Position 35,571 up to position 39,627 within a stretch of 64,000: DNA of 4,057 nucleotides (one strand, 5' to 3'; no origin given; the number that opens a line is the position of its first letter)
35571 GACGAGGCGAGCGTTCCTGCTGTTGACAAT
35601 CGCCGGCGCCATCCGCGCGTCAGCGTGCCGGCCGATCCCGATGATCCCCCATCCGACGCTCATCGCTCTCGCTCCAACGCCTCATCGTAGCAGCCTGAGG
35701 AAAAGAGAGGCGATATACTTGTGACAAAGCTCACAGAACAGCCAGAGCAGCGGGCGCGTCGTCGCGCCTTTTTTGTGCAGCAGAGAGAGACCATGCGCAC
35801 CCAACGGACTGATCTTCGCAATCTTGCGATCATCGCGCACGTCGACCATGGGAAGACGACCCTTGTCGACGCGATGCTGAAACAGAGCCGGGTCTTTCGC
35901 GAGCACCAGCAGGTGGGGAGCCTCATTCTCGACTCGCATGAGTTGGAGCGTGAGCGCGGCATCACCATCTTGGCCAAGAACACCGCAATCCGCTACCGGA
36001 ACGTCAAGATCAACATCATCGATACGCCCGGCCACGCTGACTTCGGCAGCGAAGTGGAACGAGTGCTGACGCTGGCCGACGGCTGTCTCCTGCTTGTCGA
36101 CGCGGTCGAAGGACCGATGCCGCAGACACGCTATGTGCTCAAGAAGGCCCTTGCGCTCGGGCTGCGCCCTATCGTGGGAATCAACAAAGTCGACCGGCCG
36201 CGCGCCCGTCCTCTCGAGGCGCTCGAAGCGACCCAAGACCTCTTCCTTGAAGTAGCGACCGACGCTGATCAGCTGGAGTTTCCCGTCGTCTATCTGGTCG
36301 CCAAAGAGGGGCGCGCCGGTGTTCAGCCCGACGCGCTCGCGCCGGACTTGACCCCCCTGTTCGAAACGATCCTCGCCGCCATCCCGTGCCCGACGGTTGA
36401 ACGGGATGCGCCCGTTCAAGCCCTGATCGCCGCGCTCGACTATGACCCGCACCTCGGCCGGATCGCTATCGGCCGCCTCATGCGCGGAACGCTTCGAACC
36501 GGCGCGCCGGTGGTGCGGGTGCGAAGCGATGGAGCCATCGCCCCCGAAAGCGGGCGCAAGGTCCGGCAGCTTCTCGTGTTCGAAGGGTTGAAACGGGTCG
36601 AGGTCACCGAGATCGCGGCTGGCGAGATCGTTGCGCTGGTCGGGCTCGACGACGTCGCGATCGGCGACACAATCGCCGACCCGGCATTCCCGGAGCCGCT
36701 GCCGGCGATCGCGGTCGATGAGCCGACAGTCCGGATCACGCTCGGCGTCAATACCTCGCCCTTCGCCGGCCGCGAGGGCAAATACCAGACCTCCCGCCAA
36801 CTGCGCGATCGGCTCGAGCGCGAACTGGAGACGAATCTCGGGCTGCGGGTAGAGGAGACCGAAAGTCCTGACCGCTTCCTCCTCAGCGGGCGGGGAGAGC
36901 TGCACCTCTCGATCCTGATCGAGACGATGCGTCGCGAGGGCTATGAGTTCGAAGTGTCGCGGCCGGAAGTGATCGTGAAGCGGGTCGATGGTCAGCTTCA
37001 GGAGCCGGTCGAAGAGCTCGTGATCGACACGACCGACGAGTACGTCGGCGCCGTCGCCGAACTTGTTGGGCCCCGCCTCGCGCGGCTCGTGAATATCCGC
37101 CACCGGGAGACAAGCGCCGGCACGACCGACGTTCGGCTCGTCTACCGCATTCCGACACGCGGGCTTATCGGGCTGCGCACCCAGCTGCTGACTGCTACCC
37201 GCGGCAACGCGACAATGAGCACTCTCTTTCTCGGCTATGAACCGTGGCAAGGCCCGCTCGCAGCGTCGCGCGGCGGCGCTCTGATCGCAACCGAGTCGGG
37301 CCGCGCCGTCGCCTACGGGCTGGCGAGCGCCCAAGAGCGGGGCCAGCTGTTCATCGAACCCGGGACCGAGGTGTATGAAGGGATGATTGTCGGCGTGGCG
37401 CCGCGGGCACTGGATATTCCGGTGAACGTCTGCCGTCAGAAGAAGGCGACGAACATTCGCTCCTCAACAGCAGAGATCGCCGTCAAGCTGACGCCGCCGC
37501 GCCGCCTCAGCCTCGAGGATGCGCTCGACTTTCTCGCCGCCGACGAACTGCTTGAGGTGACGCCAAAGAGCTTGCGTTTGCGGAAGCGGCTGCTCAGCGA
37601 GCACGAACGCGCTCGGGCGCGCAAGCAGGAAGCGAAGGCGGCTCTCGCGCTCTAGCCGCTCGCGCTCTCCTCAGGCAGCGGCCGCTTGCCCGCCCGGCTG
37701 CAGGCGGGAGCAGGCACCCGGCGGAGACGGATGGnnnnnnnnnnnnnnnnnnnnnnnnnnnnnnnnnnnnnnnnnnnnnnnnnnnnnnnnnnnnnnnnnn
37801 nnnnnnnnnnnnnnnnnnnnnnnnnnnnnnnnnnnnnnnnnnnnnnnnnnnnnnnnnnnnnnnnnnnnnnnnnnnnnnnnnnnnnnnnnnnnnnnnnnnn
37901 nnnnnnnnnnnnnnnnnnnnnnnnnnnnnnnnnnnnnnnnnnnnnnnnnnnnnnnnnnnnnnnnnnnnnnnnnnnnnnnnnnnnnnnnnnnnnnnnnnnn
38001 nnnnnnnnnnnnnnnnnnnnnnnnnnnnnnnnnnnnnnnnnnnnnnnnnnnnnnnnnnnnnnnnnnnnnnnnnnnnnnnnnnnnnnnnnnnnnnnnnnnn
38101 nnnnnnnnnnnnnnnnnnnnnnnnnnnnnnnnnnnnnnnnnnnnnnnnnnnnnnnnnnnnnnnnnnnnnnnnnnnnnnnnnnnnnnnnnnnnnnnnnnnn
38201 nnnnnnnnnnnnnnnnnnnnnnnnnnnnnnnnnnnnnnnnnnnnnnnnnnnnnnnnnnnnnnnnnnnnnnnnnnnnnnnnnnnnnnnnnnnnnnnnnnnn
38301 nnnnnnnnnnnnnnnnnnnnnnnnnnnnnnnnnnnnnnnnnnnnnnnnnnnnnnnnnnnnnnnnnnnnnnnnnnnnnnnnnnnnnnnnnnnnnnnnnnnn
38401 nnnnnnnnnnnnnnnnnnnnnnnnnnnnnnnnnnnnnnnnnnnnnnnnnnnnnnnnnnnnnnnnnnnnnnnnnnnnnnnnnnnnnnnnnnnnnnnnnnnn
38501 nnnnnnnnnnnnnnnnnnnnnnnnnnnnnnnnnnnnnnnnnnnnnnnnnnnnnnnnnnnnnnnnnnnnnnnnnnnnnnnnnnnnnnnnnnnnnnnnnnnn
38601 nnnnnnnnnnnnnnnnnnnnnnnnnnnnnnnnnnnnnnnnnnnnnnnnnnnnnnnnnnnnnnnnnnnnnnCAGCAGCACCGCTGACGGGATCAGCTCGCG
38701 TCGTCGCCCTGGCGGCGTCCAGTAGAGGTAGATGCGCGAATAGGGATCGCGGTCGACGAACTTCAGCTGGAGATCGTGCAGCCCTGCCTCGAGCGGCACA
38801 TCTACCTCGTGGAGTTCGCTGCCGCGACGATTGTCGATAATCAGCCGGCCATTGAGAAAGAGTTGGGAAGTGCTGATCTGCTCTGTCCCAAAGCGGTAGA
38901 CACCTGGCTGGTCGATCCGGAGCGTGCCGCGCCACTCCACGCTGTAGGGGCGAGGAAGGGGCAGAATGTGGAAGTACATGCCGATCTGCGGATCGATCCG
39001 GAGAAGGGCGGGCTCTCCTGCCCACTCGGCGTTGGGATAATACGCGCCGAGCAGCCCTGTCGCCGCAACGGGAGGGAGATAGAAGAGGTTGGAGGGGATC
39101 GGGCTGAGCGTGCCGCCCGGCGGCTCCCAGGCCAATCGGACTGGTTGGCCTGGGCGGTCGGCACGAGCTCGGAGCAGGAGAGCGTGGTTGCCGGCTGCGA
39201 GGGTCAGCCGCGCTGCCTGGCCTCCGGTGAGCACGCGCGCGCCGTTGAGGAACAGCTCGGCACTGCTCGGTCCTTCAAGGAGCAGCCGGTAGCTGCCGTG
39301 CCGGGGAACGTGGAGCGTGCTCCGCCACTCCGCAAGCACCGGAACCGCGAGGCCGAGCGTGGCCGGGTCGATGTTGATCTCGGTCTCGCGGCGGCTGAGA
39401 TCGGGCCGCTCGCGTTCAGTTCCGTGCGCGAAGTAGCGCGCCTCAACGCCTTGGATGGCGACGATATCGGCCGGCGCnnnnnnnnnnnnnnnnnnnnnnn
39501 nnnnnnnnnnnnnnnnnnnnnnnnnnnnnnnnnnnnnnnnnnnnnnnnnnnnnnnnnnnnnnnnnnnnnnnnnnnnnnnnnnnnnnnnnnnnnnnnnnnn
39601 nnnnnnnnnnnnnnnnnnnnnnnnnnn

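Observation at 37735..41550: Unusual fusion: GT39-like membrane domain + two PA14 domains + NHL beta-propeller in one 1271 aa protein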

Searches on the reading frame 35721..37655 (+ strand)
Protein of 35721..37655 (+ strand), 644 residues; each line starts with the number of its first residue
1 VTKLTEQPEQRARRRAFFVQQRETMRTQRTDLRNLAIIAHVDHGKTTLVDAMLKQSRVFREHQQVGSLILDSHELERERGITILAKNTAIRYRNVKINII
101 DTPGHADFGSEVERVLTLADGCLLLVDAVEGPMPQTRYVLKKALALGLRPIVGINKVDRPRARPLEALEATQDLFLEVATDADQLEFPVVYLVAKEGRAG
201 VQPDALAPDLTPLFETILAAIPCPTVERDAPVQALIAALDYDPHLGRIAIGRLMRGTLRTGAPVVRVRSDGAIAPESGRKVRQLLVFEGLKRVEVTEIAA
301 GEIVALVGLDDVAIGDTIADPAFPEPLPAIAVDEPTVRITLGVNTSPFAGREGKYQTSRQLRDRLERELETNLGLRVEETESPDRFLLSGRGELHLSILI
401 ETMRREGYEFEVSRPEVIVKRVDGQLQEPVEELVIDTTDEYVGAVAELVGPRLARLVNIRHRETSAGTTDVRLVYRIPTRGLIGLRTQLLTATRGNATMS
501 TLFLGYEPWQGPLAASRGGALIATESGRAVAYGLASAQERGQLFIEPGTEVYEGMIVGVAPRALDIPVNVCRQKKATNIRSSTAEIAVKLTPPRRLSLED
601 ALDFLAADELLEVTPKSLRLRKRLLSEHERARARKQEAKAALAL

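Call 5: search_protein_families(library=pfam, proteins=[window:35721-37655:+], max_evalue=0.01)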
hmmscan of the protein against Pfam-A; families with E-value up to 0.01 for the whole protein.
window:35721-37655:+ (644 aa): 8 families
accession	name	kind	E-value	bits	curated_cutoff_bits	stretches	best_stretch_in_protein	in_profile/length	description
PF00009.33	GTP_EFTU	-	6.9e-53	179.5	26.5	1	31-220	2-185/188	Elongation factor Tu GTP binding domain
PF21018.2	BipA_C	-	1.1e-42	144.6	23.8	1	519-626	2-109/110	TypA/BipA C-terminal domain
PF00679.30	EFG_C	-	1.5e-16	60.6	27.9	1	426-513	2-85/89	Elongation factor G C-terminus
PF22042.2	EF-G_D2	-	2e-11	44.3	27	1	232-319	2-82/84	Elongation factor G domain 2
PF03144.31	GTP_EFTU_D2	-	1e-10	42.3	30.3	1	246-319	1-73/73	Elongation factor Tu domain 2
PF14492.12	EFG_III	-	8.8e-06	26.1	27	1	358-412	18-73/75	Elongation Factor G, domain III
PF01926.29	MMR_HSR1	-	0.00045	20.8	21.9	1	37-145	4-102/113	50S ribosome-binding GTPase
PF00735.24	Septin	-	0.0018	18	26.2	1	34-108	6-75/280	Septin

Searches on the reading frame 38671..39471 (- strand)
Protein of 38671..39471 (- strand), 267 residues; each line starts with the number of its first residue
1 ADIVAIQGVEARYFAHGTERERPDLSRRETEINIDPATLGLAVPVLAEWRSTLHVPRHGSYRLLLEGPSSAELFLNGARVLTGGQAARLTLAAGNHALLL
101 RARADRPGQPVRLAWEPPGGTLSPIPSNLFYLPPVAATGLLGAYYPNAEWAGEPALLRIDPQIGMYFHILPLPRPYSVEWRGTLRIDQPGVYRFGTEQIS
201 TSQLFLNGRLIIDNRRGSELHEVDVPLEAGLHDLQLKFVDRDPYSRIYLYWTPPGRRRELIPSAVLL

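Call 44: search_solved_structures(query=window:38671-39471:-, max_evalue=0.01, show_alignments=3)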
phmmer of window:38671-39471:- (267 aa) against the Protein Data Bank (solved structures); distinct sequences matched with E-value up to 0.01: 2.
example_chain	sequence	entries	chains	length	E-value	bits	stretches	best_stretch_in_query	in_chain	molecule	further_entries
6qe7_A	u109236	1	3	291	3e-13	52.8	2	138-266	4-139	Anti-sigma-I factor RsgI3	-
6qdi_A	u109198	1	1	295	5.1e-10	42.2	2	139-265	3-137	PA14 domain-containing protein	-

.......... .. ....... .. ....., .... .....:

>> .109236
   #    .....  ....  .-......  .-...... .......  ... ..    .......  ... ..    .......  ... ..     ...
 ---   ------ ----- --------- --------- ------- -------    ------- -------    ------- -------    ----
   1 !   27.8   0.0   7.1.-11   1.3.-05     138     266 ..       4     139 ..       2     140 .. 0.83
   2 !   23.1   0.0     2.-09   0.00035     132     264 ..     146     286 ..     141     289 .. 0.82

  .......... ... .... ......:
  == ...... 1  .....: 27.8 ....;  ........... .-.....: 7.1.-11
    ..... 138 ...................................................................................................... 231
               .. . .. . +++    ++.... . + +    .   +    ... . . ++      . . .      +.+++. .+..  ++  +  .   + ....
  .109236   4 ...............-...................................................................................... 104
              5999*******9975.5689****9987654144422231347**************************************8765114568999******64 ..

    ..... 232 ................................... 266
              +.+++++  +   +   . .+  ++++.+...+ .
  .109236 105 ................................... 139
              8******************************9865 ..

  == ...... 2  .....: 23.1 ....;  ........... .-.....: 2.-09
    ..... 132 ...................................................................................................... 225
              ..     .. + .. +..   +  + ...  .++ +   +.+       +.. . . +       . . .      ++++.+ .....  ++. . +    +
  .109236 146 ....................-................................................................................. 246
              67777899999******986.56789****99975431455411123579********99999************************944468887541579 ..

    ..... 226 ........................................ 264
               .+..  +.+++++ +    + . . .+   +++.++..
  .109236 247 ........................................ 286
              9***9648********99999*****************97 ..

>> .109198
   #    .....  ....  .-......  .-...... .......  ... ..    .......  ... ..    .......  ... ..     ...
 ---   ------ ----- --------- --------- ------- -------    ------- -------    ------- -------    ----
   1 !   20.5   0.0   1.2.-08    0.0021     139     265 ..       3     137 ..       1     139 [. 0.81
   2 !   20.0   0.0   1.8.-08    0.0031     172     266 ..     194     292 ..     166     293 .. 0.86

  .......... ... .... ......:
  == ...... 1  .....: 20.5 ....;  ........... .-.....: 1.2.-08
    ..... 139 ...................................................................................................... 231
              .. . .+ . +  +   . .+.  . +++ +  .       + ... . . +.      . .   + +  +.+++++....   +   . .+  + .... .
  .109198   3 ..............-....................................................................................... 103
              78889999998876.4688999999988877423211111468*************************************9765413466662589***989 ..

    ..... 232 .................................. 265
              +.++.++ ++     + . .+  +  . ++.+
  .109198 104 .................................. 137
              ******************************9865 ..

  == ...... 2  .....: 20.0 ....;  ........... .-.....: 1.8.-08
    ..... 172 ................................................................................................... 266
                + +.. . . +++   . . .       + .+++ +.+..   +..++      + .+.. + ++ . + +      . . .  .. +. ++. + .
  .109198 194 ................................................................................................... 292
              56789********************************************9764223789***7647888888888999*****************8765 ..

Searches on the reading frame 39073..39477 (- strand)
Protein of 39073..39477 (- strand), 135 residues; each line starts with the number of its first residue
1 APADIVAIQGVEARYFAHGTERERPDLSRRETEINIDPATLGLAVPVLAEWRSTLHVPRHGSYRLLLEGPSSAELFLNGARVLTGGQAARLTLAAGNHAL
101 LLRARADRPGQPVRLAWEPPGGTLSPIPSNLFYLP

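Call 17: search_protein_families(library=pfam, proteins=[window:39073-39477:-], max_evalue=10)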
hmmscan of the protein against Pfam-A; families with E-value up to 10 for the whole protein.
seq(135 aa): 3 families
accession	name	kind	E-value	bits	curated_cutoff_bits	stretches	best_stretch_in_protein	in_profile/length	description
PF07691.17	PA14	-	0.00076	19.7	24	1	48-83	47-82/147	PA14 domain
PF18369.6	PKS_DE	-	0.02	15.8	26.7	1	23-53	9-39/44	Polyketide synthase dimerisation element domain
PF08266.18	Cadherin_2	-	0.3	11.4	23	1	73-108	28-63/83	Cadherin-like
